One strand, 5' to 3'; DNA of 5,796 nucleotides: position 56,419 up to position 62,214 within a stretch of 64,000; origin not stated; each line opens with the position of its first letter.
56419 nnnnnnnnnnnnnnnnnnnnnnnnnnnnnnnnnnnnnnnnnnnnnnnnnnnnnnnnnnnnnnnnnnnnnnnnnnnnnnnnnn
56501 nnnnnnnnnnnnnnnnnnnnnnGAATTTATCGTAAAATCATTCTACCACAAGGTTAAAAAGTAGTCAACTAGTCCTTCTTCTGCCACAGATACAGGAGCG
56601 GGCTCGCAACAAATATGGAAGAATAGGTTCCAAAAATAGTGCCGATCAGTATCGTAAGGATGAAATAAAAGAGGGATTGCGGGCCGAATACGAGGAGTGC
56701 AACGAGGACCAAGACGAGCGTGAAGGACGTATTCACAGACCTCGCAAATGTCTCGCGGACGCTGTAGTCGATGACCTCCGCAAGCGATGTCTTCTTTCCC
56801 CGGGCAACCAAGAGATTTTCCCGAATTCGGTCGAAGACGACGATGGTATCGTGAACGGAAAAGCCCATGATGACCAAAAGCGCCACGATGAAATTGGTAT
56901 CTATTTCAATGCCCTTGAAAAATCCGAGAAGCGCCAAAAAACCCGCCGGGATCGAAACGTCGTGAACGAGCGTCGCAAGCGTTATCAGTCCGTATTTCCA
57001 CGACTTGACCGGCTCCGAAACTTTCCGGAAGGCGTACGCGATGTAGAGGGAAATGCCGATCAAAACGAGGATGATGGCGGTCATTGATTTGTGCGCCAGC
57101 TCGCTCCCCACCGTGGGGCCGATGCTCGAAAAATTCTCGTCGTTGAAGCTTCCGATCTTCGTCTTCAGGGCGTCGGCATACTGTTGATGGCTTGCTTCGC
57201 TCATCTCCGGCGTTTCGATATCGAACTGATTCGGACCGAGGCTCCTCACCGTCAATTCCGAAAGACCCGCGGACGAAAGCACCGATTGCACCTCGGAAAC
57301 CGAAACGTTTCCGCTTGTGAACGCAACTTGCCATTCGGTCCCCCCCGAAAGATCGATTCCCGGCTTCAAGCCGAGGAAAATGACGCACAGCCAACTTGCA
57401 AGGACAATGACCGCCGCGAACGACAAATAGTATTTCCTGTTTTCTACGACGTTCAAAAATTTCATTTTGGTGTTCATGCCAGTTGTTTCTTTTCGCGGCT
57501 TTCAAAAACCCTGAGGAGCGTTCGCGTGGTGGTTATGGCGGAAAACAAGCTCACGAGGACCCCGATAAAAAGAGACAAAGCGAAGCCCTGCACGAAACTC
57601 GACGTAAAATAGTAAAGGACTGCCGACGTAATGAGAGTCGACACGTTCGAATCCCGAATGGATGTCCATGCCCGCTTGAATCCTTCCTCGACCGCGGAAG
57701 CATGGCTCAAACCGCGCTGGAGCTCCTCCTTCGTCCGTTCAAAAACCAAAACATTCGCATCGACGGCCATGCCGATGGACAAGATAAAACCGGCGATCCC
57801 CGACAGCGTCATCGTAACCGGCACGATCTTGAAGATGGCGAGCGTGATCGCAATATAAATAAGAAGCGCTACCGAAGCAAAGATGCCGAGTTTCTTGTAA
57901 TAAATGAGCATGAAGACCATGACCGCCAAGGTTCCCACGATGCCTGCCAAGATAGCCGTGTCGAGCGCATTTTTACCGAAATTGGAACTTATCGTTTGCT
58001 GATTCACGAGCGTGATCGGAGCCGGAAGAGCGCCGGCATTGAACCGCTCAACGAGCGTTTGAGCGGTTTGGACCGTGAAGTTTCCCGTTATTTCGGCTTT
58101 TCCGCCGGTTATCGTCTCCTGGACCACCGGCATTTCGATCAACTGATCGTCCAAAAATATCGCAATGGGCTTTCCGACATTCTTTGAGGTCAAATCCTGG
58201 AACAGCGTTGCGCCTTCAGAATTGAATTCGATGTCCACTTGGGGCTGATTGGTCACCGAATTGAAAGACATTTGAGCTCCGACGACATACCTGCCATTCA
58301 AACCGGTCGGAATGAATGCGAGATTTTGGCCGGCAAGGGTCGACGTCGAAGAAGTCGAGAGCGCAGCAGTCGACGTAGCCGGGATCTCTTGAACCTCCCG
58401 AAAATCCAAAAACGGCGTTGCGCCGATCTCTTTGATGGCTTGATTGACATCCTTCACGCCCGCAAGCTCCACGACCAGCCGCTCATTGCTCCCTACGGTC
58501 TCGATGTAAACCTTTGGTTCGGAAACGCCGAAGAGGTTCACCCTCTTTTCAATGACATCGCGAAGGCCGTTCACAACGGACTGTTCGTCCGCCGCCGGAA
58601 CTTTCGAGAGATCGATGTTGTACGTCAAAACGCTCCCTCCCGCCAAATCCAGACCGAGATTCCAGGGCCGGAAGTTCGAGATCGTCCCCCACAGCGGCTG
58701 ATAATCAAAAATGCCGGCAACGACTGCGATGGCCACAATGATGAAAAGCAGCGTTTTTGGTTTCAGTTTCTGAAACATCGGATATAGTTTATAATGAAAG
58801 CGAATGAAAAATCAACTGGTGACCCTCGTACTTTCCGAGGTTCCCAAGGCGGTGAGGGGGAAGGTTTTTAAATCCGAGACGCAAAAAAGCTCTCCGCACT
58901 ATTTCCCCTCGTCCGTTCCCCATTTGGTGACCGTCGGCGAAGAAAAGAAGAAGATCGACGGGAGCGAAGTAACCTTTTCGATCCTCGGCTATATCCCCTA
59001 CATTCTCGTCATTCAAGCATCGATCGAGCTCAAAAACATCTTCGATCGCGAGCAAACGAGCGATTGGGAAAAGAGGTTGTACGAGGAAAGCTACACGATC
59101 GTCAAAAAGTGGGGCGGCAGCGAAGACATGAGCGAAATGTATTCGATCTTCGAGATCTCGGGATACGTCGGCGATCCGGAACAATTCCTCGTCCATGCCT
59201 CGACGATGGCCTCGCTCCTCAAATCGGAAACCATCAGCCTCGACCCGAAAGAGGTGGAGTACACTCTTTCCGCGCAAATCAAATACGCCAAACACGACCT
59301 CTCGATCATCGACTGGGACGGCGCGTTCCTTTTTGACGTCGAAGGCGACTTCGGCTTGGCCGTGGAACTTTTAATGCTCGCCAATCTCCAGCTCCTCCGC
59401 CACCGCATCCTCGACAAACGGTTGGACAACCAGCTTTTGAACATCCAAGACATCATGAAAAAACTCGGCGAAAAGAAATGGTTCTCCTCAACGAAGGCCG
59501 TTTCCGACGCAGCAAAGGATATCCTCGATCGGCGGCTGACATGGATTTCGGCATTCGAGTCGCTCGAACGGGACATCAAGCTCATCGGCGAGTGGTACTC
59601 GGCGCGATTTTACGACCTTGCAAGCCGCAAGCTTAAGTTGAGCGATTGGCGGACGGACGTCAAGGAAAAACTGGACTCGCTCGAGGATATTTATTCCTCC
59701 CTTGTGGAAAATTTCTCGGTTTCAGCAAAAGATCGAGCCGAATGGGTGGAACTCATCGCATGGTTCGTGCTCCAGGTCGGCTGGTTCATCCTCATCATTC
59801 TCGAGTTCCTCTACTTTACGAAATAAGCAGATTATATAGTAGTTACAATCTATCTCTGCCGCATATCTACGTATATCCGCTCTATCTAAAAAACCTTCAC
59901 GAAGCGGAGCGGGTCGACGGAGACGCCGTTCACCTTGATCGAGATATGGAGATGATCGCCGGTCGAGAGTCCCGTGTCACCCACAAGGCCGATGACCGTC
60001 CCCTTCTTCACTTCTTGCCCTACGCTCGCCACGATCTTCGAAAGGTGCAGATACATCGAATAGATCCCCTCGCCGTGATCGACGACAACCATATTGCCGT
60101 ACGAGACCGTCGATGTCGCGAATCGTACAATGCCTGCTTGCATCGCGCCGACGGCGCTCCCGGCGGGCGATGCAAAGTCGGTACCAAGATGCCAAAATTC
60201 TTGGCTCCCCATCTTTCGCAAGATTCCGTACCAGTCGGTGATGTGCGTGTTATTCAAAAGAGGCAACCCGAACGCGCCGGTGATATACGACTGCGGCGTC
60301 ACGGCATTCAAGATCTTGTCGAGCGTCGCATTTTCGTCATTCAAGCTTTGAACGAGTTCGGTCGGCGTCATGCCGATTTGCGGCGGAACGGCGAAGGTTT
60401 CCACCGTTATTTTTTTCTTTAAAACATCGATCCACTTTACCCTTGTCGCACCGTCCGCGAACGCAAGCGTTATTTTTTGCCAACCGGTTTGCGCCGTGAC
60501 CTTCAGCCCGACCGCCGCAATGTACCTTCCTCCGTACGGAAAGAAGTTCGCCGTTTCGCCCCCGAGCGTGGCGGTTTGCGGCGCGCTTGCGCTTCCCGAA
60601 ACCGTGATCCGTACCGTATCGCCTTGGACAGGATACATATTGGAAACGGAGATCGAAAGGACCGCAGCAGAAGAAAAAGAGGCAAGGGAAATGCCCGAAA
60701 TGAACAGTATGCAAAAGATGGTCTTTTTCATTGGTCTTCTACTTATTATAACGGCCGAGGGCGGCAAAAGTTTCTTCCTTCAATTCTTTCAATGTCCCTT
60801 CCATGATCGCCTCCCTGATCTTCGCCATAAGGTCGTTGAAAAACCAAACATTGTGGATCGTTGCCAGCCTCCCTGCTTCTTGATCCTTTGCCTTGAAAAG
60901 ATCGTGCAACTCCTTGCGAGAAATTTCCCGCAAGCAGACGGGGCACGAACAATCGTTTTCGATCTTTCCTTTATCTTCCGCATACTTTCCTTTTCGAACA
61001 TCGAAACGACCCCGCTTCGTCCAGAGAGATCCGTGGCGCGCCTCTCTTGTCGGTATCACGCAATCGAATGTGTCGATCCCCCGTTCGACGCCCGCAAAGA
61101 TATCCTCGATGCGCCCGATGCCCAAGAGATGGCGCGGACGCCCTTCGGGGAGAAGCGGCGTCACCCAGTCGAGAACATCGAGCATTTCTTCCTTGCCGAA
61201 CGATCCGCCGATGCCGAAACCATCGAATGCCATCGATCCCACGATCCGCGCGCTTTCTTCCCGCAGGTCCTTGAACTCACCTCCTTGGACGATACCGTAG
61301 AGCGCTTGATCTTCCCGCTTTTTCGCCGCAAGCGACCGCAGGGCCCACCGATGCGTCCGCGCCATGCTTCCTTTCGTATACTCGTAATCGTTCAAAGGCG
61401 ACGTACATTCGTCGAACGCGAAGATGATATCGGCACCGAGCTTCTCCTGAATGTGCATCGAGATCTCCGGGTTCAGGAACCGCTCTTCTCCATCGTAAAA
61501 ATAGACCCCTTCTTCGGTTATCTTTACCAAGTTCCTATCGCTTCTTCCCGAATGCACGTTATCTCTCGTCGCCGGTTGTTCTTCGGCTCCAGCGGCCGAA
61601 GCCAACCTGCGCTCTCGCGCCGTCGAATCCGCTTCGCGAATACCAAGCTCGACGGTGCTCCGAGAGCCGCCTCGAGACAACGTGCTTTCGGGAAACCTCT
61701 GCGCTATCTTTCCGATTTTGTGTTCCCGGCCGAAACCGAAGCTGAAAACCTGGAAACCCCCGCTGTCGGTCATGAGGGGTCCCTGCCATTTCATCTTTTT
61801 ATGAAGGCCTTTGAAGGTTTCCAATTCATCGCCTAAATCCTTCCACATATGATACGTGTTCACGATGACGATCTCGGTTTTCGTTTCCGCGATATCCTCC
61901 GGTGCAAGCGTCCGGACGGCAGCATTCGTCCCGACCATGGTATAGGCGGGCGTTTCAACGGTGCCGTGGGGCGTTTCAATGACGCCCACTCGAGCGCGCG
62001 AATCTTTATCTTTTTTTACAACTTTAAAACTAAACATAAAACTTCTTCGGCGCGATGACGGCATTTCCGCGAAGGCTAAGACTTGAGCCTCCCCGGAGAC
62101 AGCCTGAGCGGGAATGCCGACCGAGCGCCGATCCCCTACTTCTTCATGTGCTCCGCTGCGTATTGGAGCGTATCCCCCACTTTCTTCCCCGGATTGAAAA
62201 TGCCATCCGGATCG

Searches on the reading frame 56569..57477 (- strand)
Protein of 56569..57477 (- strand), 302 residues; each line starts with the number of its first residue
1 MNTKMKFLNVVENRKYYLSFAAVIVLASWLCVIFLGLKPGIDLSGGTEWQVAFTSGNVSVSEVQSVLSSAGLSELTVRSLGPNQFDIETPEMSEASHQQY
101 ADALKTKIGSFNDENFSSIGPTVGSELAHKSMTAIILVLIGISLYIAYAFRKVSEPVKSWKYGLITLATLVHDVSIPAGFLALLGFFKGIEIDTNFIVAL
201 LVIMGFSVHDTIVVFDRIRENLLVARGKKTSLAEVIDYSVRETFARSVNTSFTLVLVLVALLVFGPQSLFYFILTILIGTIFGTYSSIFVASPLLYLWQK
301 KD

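Call 62: search_protein_families(library=pfam, proteins=[window:56569-57477:-], max_evalue=0.01)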
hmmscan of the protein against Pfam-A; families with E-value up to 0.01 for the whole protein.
window:56569-57477:- (302 aa): 3 families
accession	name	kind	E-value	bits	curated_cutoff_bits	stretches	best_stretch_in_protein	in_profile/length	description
PF02355.23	SecD_SecF_C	-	1.9e-51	174.6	20.5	1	102-300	4-188/189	Protein export membrane protein SecD/SecF, C-terminal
PF00873.25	ACR_tran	-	0.0027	15.9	28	0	168-278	357-469/1021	AcrB/AcrD/AcrF family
PF07549.19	Sec_GG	-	0.0068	16.3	20.3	0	34-53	5-24/28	SecD/SecF GG Motif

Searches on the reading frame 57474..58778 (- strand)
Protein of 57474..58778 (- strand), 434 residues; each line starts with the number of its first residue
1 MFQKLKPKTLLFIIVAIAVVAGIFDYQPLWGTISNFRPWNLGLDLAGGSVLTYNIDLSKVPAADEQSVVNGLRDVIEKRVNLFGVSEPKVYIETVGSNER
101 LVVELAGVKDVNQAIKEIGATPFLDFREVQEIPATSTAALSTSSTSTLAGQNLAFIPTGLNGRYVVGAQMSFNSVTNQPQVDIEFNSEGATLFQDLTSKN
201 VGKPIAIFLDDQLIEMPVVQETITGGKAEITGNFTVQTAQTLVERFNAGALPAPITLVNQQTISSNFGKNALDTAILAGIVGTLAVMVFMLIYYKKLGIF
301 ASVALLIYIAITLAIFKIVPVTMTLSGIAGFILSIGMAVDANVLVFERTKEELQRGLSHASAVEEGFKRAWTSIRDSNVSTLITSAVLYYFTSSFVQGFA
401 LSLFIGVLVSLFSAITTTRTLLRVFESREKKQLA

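Call 8: search_protein_families(library=pfam, proteins=[window:57474-58778:-], max_evalue=0.01)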
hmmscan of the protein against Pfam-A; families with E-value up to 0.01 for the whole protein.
window:57474-58778:- (434 aa): 6 families
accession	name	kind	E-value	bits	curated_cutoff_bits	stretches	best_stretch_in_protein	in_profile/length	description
PF22599.2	SecDF_P1_head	-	2.4e-30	105.2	27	1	159-253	20-114/114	SecDF, P1 head subdomain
PF02355.23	SecD_SecF_C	-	2.5e-15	56.8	20.5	1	256-425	14-186/189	Protein export membrane protein SecD/SecF, C-terminal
PF21760.3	SecD_1st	-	9.8e-14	51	27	1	72-130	4-59/60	Protein translocase subunit SecDF, P1 domain, N-terminal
PF03176.21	MMPL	-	1.6e-08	34.3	20.5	1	276-426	159-302/333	MMPL family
PF12349.14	Sterol-sensing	-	0.0063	16.8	22.3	0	297-432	8-143/153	Sterol-sensing domain of SREBP cleavage-activation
PF07549.19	Sec_GG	-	0.0073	16.3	20.3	0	40-53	9-22/28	SecD/SecF GG Motif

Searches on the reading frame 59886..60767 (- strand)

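Call 62: search_protein_families(library=pfam, proteins=[window:59886-60767:-], max_evalue=0.01)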
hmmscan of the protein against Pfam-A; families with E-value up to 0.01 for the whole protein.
window:59886-60767:- (293 aa): 1 family
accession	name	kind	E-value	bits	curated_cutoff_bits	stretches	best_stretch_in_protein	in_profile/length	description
PF01551.29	Peptidase_M23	-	3.6e-29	101.2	28.7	1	193-286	3-96/96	Peptidase family M23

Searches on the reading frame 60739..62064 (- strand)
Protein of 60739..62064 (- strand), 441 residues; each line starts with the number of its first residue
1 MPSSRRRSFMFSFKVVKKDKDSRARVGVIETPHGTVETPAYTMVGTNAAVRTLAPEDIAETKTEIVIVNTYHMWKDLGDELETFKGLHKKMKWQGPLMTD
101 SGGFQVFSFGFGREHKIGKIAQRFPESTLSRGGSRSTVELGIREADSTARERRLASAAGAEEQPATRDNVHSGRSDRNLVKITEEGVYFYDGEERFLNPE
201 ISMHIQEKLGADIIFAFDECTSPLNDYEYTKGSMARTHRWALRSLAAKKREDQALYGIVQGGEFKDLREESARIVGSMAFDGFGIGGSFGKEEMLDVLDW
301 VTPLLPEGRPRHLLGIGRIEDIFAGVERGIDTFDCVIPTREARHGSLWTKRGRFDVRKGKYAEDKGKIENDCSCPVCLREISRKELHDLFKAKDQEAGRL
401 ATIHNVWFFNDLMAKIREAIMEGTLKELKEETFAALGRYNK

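Call 62: search_protein_families(library=pfam, proteins=[window:60739-62064:-], max_evalue=0.01)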
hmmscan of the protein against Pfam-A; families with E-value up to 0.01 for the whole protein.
window:60739-62064:- (441 aa): 1 family
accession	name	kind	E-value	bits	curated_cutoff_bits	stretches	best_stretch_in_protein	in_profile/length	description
PF01702.25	TGT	-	3.1e-120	401.9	26.3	2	178-435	91-354/357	Queuine tRNA-ribosyltransferase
